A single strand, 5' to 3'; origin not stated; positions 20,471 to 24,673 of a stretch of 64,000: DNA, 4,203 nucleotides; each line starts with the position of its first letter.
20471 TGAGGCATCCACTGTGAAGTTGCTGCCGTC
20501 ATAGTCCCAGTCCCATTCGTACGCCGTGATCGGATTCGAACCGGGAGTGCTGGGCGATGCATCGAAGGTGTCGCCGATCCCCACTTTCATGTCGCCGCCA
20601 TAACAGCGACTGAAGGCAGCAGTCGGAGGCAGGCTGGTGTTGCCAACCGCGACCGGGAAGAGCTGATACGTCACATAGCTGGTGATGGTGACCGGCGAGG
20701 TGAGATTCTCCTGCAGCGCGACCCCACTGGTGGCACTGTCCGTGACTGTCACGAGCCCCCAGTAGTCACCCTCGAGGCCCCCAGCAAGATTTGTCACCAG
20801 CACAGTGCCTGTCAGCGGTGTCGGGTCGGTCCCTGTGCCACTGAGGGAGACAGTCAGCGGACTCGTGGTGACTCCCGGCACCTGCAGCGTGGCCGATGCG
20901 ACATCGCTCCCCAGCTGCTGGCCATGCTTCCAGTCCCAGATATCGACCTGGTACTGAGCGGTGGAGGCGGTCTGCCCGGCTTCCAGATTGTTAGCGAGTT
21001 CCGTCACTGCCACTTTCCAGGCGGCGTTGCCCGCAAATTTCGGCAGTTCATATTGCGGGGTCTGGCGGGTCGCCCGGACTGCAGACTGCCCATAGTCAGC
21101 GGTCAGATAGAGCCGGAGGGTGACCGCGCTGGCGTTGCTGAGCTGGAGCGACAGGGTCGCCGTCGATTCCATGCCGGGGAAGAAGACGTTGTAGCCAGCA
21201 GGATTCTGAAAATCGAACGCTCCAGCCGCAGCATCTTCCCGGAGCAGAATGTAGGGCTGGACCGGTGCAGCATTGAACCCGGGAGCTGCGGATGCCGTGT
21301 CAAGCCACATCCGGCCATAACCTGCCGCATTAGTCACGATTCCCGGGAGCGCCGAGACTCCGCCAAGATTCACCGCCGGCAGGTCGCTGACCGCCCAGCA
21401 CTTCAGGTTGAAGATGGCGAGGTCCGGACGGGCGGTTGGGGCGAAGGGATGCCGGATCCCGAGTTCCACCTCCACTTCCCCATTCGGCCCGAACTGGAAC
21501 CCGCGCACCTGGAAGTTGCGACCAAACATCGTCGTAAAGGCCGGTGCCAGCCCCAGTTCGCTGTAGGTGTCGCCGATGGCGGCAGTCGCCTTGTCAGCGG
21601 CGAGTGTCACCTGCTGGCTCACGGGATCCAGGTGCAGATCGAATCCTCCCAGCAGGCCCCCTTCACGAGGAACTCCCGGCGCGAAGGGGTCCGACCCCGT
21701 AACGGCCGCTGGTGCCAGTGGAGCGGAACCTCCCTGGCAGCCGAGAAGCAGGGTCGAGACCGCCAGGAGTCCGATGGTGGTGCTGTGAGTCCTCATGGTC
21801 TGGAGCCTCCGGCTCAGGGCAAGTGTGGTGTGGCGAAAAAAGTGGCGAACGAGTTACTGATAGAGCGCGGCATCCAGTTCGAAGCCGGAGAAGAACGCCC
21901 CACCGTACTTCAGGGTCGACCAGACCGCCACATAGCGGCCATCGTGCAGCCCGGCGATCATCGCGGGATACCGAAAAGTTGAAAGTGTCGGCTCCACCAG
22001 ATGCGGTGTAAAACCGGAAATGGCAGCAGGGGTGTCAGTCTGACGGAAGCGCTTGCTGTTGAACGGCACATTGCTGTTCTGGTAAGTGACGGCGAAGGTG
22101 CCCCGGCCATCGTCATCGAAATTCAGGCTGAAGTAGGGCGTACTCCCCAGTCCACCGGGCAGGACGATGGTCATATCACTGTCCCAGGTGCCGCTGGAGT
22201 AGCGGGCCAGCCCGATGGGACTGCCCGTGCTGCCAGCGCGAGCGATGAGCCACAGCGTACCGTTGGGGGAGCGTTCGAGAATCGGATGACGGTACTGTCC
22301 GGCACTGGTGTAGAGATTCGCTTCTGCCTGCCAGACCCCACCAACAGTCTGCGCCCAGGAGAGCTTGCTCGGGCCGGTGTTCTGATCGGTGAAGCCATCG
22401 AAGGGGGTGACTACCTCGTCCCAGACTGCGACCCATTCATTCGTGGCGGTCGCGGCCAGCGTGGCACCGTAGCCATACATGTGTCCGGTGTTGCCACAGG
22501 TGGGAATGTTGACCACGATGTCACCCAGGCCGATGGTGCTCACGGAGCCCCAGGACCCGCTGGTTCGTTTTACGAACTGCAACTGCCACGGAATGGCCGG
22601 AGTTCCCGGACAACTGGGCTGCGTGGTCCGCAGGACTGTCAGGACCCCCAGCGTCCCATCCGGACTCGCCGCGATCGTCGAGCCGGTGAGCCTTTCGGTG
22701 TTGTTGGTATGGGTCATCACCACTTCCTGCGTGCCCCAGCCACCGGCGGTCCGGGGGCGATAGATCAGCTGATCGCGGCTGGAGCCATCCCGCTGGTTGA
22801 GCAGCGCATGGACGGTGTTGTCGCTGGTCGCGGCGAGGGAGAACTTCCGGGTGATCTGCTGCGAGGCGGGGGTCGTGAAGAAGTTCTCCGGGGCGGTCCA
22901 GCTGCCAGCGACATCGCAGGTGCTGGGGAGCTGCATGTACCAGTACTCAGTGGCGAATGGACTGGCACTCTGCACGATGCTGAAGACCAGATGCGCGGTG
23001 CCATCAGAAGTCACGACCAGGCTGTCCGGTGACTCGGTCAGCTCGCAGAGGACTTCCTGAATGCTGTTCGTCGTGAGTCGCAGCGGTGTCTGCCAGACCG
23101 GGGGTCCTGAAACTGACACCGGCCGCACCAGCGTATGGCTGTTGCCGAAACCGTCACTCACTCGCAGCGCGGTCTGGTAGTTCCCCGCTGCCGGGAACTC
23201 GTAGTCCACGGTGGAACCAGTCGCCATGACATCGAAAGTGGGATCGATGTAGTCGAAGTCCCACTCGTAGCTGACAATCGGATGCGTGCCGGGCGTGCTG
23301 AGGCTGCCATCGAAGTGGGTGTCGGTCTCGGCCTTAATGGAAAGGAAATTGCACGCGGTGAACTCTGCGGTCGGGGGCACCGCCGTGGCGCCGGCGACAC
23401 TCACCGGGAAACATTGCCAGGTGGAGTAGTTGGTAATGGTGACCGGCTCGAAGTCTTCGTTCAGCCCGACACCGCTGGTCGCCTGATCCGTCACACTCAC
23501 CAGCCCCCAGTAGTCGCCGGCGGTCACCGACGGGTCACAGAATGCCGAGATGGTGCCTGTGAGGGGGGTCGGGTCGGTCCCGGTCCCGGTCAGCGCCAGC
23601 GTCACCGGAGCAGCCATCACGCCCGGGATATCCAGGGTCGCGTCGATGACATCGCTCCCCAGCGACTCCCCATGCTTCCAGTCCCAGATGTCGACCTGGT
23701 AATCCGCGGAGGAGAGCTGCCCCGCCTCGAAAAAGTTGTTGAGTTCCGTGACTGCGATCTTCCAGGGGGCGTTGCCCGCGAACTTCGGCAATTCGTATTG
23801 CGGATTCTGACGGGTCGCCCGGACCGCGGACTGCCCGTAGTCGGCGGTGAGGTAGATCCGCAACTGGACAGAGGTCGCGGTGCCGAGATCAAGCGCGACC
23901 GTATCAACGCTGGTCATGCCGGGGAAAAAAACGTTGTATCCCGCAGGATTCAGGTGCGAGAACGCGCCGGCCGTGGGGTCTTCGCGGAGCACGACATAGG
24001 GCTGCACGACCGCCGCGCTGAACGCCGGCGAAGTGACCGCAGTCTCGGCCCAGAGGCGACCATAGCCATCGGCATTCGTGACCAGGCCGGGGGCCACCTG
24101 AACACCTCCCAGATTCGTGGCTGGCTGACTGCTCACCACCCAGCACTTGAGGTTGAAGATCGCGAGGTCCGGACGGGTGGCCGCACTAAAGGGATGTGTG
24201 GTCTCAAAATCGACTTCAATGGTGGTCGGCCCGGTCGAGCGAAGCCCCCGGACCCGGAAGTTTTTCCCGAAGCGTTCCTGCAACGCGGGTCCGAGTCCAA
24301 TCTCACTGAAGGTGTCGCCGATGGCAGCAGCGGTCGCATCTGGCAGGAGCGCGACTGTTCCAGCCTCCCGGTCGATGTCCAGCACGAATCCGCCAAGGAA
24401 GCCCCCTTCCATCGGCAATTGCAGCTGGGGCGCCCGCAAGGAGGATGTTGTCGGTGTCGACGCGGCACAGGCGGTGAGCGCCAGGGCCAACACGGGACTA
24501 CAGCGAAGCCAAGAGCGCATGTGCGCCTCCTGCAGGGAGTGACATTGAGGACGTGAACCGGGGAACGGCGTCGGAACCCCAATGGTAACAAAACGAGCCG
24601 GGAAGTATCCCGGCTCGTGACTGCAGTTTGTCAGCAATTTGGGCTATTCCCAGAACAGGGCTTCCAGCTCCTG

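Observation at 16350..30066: Head-to-tail array of five ~880-900 aa paralogous lipoproteins built on an N-terminal module I cannot assign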

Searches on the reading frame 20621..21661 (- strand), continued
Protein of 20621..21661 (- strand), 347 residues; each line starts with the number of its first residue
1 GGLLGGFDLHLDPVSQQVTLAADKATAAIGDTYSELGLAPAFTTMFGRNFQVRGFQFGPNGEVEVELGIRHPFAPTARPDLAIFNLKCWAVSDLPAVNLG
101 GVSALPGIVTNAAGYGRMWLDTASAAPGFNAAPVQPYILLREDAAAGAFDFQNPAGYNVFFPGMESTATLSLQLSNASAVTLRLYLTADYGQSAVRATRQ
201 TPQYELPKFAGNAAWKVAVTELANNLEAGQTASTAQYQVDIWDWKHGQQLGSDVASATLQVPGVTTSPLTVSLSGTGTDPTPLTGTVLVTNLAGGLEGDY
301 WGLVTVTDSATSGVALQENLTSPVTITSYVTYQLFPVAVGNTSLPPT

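Call 56: list_cluster_members(proteins=[P0017, P0020, P0025, P0032, P0034, P0058, P0085, P0091, P0112, P0135])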
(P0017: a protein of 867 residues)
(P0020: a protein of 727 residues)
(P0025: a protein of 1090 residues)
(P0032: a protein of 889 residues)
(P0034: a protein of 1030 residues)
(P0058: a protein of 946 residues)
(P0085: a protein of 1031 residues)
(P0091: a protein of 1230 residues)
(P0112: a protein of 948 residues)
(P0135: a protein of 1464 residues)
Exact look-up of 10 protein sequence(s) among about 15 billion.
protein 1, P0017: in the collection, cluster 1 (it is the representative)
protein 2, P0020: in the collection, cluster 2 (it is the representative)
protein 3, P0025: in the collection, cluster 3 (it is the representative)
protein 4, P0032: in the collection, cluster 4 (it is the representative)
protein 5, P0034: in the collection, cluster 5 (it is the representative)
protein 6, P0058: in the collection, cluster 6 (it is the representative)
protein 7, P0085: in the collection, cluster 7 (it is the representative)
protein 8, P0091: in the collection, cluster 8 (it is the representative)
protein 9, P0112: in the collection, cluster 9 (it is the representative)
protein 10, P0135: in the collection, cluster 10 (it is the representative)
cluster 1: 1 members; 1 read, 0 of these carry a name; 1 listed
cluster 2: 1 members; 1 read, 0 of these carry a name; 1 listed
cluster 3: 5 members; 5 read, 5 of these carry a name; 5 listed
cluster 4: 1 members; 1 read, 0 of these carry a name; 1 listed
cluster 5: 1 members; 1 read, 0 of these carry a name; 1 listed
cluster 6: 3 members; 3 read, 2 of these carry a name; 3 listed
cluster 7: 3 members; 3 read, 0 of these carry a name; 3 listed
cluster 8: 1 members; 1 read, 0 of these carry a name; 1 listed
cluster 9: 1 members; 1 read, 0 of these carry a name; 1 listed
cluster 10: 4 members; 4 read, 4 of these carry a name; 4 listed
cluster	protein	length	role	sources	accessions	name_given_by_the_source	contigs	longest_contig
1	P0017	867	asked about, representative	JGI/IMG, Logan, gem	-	-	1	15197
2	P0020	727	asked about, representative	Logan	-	-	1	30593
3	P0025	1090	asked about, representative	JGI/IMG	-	hypothetical protein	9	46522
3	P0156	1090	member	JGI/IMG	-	hypothetical protein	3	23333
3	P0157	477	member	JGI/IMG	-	hypothetical protein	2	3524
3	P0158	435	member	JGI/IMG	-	hypothetical protein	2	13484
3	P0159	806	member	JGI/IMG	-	hypothetical protein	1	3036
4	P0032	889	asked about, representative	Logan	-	-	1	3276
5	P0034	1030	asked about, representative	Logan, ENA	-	-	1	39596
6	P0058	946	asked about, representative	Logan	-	-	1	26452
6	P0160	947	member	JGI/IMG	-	hypothetical protein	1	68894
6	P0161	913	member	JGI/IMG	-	hypothetical protein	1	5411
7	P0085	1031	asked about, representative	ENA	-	-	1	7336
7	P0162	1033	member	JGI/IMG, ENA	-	-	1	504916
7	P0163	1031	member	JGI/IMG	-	-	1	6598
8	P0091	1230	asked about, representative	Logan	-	-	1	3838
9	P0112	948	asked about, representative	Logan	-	-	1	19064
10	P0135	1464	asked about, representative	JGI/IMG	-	hypothetical protein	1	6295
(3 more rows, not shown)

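Call 69: search_solved_structures(query=A4, max_evalue=10, show_alignments=2)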
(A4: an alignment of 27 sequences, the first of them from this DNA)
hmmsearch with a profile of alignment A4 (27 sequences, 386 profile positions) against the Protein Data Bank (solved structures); distinct sequences matched with E-value up to 10: 3.
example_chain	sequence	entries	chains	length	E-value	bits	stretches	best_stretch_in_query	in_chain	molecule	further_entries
9olq_B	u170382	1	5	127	0.99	11.2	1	224-294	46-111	Designed allosteric facilitated dissociation switch AS1 T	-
9dcz_B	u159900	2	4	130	1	11.1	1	224-294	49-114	Designed allosteric facilitated dissociation switch AS1 T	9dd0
9dd1_C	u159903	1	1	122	1.1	11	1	224-294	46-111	Designed allosteric facilitated dissociation switch AS1 H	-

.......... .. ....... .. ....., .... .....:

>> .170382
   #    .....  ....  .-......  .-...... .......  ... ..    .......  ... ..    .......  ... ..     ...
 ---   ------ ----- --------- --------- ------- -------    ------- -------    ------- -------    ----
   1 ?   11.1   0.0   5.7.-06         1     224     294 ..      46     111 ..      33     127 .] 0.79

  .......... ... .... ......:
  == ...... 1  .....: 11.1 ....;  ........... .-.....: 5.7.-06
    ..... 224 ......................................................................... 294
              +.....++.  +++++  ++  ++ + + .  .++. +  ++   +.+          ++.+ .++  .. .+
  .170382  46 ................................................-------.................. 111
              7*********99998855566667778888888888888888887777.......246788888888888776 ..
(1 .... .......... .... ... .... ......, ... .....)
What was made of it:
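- On Any described family for the N-module (Pfam, NCBIfam, PDB): Profile versus PDB sequences has a best E of 0.99 (call 69).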

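Call 70: search_protein_families(library=ncbifam, alignment_id=A4, max_evalue=0.1)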
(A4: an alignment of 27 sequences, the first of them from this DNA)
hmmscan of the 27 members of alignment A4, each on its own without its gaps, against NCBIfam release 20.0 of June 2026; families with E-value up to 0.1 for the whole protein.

A. member 1, seq(347 aa): 0 families

B. families by the number of members that match (of 27 scanned): 4 families
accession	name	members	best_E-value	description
TIGR01451.2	B_ant_repeat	1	0.0065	DUF11 type repeat protein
NF003651.0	PRK05286.2-4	1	0.011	quinone-dependent dihydroorotate dehydrogenase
NF005566.0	PRK07236.1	1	0.03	hypothetical protein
NF038051.2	MamC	1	0.083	magnetosome protein MamC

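Call 72: find_encoding_contigs(protein=P0020, flank=6000, max_places=3)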
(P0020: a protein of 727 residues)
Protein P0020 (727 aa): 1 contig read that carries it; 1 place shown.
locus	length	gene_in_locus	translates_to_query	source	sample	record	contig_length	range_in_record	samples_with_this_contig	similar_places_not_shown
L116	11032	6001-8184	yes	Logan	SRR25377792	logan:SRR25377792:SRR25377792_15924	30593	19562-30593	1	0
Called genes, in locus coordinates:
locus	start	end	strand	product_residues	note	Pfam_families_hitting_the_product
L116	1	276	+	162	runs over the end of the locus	PF08100:Dimerisation (faint), PF01638:HxlR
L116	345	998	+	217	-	PF13521:AAA_28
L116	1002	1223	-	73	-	PF13396:PLDc_N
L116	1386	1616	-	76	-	PF07295:DUF1451 (faint)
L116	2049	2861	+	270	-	PF02511:Thy1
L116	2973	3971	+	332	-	-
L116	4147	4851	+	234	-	-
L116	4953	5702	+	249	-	-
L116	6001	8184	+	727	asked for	-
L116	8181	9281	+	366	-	-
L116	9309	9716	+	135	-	-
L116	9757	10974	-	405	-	PF04055:Radical_SAM, PF06969:HemN_C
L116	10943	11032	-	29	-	?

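Call 73: find_encoding_contigs(protein=P0101, flank=6000, max_places=3)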
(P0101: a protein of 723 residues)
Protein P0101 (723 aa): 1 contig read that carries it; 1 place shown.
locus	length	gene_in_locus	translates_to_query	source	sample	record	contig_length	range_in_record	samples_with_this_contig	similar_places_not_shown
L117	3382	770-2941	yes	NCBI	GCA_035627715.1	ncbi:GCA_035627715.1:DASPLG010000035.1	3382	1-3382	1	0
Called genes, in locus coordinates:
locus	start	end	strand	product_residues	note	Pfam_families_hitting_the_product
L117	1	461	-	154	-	PF13580:SIS_2, PF01380:SIS (faint)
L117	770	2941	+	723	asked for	-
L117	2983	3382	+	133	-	?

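Call 84: find_related_loci(query=A2, collection=metagenome_contigs, flank=10000)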
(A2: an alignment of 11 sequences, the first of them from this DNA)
Query A2 (347 aa) in metagenome_contigs; peptide patterns used: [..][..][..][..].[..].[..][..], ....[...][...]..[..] (x = any residue, [..] = any of these).
180 stretches matched a pattern; 8 encode a relative of the query (tblastn E <= 1e-3); 8 distinct loci.
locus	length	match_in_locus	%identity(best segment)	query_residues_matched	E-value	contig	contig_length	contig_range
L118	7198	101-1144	62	1-347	2e-141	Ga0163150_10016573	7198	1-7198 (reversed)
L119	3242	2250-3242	62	2-333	2e-138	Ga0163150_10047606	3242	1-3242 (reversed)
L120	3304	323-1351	59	4-346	1e-136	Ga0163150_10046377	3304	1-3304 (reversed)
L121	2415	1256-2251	56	4-335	2e-124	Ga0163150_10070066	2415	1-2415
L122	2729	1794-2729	52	2-309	4e-100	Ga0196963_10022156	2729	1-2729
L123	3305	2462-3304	52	3-283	3e-93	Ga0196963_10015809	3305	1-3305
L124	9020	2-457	58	196-347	4e-54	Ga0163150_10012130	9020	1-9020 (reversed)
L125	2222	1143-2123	25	6-309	4e-19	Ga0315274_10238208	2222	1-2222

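Call 88: fold_search(model_id=the predicted structure, library=viral)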
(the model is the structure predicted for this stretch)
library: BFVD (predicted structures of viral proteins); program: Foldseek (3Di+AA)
matches with E <= 10: 806; with E <= 0.001: 2
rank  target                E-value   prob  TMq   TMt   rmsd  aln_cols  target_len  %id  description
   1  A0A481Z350            1.4e-05  0.98  0.21  0.13  22.5       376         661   10  Uncharacterized protein [Pithovirus LCPAC102]
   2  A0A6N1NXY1            3.3e-04  0.87  0.19  0.08  23.3       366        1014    9  DUF11 domain-containing protein [Tupanvirus soda lake]
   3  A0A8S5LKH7            2.1e-03  1.00  0.22  0.46   7.2       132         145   14  Uncharacterized protein [Siphoviridae sp. ctnhN1]
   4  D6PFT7                2.9e-03  0.33  0.19  0.18  24.6       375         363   11  (no name in the UniProt tables at hand)
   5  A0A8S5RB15            3.3e-03  0.99  0.20  0.41   7.8       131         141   16  PhoD-like phosphatase, N-terminal domain [virus sp. ctQSn51]
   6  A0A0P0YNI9            3.9e-03  0.11  0.11  0.07  20.6       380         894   11  (no name in the UniProt tables at hand)
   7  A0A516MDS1            8.8e-03  0.99  0.21  0.43   6.4       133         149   10  (no name in the UniProt tables at hand)
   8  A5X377                1.1e-02  0.33  0.19  0.19  19.8       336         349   10  A5 tail fiber protein (Fragment) [Enterobacteria phage A5]
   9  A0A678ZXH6            1.2e-02  0.75  0.16  0.18  15.5       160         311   13  Uncharacterized protein [Pectobacterium phage Arno18]
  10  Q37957                1.4e-02  0.96  0.18  0.46   8.4       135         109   13  ORF 109 [Lactococcus phage mv4]
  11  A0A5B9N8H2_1          1.4e-02  0.33  0.20  0.08  20.4       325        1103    9  (no name in the UniProt tables at hand)
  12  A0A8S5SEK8            1.4e-02  0.25  0.19  0.21  21.3       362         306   10  Uncharacterized protein [Myoviridae sp. ct8mY9]
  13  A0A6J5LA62            1.6e-02  0.16  0.15  0.19  20.4       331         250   13  Uncharacterized protein [uncultured Caudovirales phage]
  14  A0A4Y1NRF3            1.6e-02  0.13  0.14  0.10  17.8       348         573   10  Tail spike protein [Erwinia phage vB_EhrS_59]
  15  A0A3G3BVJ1            1.8e-02  0.23  0.19  0.20  22.6       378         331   10  Concanavalin A-like lectin/glucanases superfamily protein [Bacillus phage vB_BcoS-136]
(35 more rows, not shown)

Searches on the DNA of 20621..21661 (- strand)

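Call 74: search_rna_families(sources=[L116, L117, L096, L113, L112, L115, L001, L082, L083], threshold=gathering)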
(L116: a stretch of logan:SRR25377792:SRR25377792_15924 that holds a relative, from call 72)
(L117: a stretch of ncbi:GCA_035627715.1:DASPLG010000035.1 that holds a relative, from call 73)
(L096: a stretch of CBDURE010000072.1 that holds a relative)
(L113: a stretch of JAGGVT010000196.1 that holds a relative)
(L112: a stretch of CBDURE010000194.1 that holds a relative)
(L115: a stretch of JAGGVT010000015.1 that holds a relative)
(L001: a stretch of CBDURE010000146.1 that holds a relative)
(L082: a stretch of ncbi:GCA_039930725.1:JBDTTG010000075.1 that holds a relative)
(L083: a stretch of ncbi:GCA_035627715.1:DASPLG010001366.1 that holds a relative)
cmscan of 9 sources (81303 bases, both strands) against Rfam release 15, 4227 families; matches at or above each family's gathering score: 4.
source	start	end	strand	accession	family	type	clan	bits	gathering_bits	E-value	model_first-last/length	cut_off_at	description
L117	470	658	+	RF00174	Cobalamin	Cis-reg; riboswitch;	CL00101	81.7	31.5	1.9e-18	1-189/189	no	Cobalamin riboswitch aptamer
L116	5809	5935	+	RF00174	Cobalamin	Cis-reg; riboswitch;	CL00101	75.4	31.5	1.1e-16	45-169/189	no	Cobalamin riboswitch aptamer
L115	2888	2960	-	RF00005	tRNA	Gene; tRNA;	CL00001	66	29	5.2e-12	1-71/71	no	tRNA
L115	14238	14308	+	RF00005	tRNA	Gene; tRNA;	CL00001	61.3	29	9.7e-11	1-71/71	no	tRNA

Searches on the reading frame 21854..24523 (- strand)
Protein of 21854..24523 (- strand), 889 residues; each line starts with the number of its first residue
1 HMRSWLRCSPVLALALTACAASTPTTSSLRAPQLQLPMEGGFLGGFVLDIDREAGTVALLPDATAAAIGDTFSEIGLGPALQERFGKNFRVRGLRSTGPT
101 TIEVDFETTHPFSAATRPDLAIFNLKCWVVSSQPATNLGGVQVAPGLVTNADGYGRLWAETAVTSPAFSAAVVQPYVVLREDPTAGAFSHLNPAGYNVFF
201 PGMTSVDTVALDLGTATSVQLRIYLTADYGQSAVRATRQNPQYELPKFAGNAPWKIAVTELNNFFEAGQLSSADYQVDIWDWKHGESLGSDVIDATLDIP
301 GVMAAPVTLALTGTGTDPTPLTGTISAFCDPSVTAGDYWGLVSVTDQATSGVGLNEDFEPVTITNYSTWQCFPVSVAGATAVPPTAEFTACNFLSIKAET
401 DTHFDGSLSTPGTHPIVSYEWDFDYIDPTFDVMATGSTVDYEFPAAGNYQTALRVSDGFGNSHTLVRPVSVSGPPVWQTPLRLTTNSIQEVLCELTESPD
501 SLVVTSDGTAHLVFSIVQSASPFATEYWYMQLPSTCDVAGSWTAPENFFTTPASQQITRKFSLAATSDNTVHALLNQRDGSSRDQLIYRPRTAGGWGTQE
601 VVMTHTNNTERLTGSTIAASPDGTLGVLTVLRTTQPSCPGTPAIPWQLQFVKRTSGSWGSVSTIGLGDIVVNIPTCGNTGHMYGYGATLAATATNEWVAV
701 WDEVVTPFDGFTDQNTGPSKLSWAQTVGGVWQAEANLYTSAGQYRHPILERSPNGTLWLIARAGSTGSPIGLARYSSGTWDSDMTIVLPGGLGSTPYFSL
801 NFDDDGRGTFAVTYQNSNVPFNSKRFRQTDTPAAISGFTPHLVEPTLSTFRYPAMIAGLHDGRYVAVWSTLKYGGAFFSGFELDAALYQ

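Call 3: search_protein_families(library=pfam, proteins=[window:21854-24523:-], max_evalue=1)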
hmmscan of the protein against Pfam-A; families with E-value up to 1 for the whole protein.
window:21854-24523:- (889 aa): 2 families
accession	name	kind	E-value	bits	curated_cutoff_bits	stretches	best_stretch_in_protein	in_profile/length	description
PF18911.6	PKD_4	-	1.1e-10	41.8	27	1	383-463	3-76/85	PKD domain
PF00801.26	PKD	-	0.00049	20.5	23.5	1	395-463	10-73/80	PKD domain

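Call 4: search_protein_families(library=ncbifam, proteins=[window:21854-24523:-], max_evalue=1)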
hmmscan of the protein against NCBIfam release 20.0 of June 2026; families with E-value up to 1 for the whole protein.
window:21854-24523:- (889 aa): 0 families
